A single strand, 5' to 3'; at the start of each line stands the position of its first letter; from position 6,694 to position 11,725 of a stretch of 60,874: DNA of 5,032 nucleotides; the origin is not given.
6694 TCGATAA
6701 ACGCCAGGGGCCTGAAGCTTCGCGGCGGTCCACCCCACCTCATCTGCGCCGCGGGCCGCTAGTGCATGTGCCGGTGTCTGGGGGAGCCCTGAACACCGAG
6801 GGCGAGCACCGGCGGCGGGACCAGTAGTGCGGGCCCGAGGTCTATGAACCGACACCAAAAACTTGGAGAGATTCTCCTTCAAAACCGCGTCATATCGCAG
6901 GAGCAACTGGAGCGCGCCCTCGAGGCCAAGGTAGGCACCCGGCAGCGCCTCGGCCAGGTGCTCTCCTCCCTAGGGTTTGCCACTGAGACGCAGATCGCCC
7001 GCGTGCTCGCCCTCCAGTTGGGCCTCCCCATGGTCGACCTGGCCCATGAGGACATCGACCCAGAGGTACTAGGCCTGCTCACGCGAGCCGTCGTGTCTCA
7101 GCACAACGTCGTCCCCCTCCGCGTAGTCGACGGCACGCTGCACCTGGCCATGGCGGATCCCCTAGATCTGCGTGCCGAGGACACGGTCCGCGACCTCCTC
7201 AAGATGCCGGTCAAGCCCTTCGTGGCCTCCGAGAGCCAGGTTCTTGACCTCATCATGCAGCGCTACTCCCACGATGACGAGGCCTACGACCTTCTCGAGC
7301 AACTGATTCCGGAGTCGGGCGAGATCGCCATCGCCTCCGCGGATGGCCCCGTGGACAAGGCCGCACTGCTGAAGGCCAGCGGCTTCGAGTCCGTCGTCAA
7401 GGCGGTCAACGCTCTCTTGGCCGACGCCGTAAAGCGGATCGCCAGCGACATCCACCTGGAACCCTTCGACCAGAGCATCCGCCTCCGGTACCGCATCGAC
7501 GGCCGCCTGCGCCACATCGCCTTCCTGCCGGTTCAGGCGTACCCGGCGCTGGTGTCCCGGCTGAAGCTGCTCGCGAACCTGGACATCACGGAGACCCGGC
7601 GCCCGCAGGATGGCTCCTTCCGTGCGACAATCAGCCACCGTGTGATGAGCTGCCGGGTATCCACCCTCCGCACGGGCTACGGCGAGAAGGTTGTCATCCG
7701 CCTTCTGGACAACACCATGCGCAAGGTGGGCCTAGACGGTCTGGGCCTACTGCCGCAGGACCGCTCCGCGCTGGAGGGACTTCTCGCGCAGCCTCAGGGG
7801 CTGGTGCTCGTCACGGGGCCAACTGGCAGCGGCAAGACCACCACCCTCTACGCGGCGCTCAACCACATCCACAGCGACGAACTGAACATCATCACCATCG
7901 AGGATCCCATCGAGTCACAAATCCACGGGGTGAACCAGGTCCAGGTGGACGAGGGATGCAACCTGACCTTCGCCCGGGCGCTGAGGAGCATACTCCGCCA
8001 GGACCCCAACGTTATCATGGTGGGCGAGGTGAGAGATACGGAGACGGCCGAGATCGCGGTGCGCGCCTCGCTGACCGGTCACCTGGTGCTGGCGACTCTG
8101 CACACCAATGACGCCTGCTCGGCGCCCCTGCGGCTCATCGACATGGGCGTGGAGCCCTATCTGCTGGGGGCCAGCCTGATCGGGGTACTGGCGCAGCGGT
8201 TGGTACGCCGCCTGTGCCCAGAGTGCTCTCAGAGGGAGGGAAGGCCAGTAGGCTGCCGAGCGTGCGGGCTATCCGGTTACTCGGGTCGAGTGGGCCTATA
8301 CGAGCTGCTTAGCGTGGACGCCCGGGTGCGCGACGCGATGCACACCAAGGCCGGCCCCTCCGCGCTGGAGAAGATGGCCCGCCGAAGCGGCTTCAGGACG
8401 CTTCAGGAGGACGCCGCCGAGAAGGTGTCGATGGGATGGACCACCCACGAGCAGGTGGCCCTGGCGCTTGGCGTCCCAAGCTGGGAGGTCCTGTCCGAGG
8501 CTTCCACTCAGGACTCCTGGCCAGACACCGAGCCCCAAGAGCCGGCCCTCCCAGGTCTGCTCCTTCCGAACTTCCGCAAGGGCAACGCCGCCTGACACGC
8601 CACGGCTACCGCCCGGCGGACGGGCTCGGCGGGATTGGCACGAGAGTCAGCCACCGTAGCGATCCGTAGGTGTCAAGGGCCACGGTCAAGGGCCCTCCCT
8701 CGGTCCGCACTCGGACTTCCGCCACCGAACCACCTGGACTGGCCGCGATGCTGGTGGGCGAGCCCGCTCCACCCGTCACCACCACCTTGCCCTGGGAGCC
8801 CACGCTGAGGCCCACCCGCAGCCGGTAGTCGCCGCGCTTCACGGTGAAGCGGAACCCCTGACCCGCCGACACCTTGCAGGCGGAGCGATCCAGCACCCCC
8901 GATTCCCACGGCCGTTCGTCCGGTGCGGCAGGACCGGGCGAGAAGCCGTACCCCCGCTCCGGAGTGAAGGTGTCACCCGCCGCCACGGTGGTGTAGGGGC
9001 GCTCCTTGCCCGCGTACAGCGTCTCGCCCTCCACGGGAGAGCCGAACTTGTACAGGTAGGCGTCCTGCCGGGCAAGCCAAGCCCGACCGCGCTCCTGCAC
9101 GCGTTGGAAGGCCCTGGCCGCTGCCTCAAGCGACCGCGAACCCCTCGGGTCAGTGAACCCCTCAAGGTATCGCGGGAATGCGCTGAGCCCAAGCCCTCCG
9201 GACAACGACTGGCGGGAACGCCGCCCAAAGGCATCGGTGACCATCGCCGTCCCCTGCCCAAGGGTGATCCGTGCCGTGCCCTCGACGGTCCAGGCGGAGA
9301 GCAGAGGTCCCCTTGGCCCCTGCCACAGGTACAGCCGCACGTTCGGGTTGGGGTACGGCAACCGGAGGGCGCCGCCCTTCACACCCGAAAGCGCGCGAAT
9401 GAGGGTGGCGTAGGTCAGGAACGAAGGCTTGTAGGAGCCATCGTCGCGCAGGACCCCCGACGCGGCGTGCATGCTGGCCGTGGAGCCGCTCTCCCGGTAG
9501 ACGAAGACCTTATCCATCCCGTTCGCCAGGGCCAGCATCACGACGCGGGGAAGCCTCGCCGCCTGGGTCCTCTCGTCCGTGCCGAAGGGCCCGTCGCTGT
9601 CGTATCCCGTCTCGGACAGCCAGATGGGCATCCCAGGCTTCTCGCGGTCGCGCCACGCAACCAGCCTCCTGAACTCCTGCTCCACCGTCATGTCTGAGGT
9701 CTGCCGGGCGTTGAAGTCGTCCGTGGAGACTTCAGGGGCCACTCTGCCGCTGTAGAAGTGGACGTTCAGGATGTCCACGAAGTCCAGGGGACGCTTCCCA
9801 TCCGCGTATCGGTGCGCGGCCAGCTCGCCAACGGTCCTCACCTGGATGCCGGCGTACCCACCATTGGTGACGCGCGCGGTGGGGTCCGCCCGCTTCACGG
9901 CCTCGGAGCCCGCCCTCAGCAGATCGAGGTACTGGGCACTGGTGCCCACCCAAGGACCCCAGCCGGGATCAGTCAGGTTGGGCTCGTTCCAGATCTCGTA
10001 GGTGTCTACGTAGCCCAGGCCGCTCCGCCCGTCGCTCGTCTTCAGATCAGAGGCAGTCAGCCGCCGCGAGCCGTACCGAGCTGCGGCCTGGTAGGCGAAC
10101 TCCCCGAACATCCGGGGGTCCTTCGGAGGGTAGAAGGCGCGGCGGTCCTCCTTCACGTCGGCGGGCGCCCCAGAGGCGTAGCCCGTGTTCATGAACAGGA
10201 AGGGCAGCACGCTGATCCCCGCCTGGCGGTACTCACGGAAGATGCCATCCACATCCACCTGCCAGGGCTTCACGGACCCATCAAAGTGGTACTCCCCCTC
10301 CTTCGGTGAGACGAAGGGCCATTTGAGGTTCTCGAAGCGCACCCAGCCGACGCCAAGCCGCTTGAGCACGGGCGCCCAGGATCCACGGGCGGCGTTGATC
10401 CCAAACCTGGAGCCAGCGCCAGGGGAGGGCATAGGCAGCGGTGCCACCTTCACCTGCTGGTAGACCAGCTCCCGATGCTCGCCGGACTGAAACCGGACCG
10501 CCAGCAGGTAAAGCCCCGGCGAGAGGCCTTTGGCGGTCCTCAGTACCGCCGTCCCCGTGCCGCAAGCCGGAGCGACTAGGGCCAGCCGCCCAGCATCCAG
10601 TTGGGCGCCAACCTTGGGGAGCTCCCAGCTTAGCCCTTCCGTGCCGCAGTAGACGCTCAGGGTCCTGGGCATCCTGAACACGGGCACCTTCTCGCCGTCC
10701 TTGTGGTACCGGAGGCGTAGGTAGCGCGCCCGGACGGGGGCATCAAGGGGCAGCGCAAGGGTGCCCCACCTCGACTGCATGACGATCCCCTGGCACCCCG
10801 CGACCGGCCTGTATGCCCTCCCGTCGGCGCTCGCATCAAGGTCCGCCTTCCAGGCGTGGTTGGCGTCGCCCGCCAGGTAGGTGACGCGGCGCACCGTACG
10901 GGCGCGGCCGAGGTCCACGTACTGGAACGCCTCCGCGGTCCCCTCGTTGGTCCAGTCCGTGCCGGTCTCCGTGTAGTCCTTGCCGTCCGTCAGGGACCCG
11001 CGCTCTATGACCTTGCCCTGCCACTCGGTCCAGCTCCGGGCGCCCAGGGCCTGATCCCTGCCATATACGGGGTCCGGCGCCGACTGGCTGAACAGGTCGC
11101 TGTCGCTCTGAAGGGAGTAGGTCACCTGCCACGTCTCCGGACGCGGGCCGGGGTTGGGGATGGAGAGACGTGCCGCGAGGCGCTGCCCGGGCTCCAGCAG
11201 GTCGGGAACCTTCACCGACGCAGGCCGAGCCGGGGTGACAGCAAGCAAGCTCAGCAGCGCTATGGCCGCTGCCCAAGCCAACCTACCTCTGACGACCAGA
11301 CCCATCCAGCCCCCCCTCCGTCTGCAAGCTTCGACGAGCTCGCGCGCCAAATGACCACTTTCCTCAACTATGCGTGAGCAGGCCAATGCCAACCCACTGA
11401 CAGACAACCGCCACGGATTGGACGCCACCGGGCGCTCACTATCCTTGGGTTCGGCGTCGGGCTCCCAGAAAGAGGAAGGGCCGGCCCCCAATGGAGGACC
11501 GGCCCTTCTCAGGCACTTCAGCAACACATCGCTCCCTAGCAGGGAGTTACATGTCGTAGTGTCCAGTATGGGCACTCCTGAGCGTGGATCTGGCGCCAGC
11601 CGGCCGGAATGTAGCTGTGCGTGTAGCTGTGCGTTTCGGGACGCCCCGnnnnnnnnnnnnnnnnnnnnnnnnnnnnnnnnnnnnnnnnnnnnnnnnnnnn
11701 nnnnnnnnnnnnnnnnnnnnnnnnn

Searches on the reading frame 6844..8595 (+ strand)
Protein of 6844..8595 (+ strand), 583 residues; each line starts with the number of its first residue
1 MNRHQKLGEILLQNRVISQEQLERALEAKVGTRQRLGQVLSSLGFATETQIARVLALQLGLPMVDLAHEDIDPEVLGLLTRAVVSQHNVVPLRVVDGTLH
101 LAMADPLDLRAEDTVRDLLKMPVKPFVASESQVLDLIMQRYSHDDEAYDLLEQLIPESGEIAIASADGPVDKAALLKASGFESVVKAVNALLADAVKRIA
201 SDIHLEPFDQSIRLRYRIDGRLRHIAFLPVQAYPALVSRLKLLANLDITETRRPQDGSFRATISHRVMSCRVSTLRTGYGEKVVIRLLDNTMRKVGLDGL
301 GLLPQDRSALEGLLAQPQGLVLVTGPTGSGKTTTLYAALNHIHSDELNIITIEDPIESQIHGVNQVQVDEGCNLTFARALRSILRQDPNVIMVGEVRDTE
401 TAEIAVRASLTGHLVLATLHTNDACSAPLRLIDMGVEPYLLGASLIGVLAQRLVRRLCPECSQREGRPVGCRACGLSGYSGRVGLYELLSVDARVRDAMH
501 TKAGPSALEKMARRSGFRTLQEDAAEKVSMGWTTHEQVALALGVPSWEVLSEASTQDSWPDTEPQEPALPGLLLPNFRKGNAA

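Call 7: search_protein_families(library=pfam, proteins=[window:6844-8595:+])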
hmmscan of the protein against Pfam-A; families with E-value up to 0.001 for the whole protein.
window:6844-8595:+ (583 aa): 7 families
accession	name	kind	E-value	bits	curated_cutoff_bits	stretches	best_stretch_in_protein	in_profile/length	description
PF00437.27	T2SSE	-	9.8e-127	423.1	24.9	1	179-538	3-368/370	Type II/IV secretion system protein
PF05157.20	MshEN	-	1e-23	83.5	23.1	1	59-146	1-89/90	MshEN domain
PF13191.12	AAA_16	-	5e-05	24.3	32.6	1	315-386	21-81/167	AAA ATPase domain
PF13604.12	AAA_30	-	5.1e-05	23.5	27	1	305-350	5-50/191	AAA domain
PF25199.1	nSTAND_NTPase5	-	8.4e-05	22.9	34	1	316-361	39-85/145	Novel STAND NTPase 5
PF13401.12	AAA_22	-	0.00034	21.4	27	0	317-353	4-40/130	AAA domain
PF20720.3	nSTAND3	-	0.00071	19.7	27.2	0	317-357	16-56/155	Novel STAND NTPase 3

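Call 66: find_encoding_contigs(protein=window:6844-8595:+, flank=10000, max_places=6)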
Protein window:6844-8595:+ (583 aa): 1 contig read that carries it; 1 place shown.
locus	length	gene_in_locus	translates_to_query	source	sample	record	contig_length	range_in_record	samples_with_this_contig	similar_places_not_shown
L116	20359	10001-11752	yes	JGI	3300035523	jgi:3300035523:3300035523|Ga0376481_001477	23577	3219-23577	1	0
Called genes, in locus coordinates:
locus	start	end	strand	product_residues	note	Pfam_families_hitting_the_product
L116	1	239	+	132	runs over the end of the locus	PF20472:PDDEXK_11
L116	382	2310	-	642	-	PF16177:ACAS_N, PF00501:AMP-binding, PF13193:AMP-binding_C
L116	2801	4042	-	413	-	PF00501:AMP-binding (faint), PF14535:AMP-binding_C_2 (weak)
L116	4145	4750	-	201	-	PF00857:Isochorismatase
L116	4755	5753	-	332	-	PF00180:Iso_dh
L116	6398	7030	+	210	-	-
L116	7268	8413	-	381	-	PF02595:Gly_kinase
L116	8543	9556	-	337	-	PF01208:URO-D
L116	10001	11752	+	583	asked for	PF05157:MshEN, PF00437:T2SSE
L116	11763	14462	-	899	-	PF00754:F5_F8_type_C (weak), PF01229:Glyco_hydro_39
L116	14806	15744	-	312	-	PF14659:Phage_int_SAM_3, PF00589:Phage_integrase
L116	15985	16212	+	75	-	-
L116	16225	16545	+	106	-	PF00583:Acetyltransf_1, PF13508:Acetyltransf_7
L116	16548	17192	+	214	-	PF20314:DUF6610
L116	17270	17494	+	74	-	-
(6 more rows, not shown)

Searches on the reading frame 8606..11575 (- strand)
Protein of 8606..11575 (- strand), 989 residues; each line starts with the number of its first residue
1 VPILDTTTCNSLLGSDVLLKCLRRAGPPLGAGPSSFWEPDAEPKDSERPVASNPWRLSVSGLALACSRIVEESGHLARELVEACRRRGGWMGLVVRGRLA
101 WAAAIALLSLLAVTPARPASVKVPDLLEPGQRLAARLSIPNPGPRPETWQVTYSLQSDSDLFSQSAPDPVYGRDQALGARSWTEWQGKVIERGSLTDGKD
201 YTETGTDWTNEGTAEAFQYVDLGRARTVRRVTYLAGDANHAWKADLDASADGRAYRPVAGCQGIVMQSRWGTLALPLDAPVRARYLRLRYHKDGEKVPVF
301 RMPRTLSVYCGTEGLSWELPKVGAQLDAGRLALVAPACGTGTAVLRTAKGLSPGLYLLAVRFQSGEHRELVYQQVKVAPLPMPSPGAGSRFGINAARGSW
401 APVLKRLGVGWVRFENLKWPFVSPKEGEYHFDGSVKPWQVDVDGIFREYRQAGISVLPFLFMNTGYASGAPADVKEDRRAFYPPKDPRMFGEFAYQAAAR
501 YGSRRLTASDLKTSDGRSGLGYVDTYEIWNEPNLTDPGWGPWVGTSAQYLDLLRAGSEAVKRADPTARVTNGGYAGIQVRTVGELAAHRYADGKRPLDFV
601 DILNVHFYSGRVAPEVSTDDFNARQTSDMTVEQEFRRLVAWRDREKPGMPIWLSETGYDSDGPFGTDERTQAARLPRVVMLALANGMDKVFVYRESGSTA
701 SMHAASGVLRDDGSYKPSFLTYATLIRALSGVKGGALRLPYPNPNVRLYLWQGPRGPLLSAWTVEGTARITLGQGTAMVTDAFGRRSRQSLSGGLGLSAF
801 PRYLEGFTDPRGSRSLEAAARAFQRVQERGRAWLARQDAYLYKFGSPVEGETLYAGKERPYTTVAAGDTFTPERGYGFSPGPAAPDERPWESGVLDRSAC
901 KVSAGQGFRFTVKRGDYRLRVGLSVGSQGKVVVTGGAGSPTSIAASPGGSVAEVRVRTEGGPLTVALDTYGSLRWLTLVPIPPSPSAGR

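Call 7: search_protein_families(library=pfam, proteins=[window:8606-11575:-])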
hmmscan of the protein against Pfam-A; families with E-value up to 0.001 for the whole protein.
window:8606-11575:- (989 aa): 2 families
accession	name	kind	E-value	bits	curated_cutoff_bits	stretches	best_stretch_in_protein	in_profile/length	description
PF01229.23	Glyco_hydro_39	-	2.1e-08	33.9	26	1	517-722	141-344/472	Glycosyl hydrolases family 39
PF00754.31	F5_F8_type_C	-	2.1e-06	28.3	28.2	1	191-292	13-114/127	F5/8 type C domain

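Call 33: find_encoding_contigs(protein=window:8606-11305:-, flank=6000, max_places=10)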
Protein window:8606-11305:- (899 aa): 1 contig read that carries it; 1 place shown.
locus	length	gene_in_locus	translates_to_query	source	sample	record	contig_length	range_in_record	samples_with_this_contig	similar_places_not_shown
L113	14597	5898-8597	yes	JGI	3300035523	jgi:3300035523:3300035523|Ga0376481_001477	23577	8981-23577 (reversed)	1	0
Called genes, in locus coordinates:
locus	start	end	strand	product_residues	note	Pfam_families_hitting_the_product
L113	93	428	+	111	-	-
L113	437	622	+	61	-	-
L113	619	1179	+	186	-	PF01510:Amidase_2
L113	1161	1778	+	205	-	PF04542:Sigma70_r2, PF08281:Sigma70_r4_2 (weak)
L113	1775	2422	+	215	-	PF00404:Dockerin_1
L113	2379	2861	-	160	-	-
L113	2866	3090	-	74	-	-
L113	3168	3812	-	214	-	PF20314:DUF6610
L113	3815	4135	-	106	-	PF00583:Acetyltransf_1, PF13508:Acetyltransf_7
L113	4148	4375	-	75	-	-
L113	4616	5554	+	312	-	PF14659:Phage_int_SAM_3, PF00589:Phage_integrase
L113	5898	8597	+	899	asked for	PF00754:F5_F8_type_C (weak), PF01229:Glyco_hydro_39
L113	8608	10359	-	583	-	PF05157:MshEN, PF00437:T2SSE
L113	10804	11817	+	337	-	PF01208:URO-D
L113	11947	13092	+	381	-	PF02595:Gly_kinase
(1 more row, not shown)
